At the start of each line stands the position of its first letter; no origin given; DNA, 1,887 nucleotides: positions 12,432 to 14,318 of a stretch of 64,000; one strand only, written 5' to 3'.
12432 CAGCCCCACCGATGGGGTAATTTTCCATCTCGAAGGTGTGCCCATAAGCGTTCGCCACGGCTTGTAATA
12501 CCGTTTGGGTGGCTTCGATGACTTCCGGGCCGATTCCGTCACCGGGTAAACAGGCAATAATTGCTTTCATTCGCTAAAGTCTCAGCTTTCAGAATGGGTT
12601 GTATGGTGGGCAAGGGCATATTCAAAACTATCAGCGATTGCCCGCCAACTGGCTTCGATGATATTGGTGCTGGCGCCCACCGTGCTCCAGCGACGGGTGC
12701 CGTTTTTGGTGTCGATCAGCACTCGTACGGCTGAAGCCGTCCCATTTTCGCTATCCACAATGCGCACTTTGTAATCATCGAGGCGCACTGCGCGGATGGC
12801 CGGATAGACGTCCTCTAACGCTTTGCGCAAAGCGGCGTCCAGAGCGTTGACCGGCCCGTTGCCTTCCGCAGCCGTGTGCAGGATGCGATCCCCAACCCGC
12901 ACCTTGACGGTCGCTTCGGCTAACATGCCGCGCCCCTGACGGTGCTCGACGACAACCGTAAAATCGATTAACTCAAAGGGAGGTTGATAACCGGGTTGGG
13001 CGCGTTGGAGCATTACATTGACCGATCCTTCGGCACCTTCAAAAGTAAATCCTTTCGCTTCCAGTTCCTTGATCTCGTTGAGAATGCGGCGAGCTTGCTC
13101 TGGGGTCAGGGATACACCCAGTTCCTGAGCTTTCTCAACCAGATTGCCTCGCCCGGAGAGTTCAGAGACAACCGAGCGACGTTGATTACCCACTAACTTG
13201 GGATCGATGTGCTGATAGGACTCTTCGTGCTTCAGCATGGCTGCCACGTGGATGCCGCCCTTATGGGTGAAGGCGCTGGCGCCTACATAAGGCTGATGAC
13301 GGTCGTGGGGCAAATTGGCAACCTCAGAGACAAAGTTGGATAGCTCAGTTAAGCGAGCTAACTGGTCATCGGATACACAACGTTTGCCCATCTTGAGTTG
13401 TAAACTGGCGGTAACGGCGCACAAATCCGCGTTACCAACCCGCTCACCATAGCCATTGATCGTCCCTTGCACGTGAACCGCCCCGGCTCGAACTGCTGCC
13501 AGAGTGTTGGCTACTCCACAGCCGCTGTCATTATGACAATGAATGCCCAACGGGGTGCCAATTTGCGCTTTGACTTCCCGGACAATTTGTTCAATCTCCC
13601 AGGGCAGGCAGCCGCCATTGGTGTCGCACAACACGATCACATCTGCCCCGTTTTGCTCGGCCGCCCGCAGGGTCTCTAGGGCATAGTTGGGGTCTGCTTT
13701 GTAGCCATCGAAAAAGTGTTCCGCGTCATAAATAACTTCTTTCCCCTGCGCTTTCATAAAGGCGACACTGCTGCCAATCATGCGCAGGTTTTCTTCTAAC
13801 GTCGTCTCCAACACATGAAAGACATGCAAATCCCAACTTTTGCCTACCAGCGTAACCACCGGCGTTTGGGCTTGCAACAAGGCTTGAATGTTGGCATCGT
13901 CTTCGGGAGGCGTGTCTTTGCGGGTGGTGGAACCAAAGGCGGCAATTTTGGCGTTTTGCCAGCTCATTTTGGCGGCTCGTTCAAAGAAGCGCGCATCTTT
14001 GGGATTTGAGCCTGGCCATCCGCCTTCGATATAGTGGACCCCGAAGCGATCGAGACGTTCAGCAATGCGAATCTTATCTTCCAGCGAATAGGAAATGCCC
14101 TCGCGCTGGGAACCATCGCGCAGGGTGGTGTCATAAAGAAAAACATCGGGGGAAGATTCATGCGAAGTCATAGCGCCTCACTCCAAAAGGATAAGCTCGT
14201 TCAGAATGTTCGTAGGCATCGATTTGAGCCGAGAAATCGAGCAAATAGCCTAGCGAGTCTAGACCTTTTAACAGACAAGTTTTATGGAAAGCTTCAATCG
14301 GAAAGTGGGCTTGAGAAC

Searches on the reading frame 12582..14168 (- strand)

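Call 44: search_protein_families(library=pfam, proteins=[window:12582-14168:-], max_evalue=0.00001)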
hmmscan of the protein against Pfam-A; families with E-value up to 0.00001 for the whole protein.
window:12582-14168:- (528 aa): 3 families
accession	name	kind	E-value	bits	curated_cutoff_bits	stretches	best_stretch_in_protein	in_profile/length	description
PF00682.25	HMGL-like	-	5.7e-49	167.3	29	1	11-280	4-260/260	HMGL-like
PF08502.15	LeuA_dimer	-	1.2e-25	90.4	24.9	1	390-518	14-130/131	LeuA allosteric (dimerisation) domain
PF22617.1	HCS_D2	-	4.8e-19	69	27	1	295-371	2-79/82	Homocitrate synthase post-HMGL domain-like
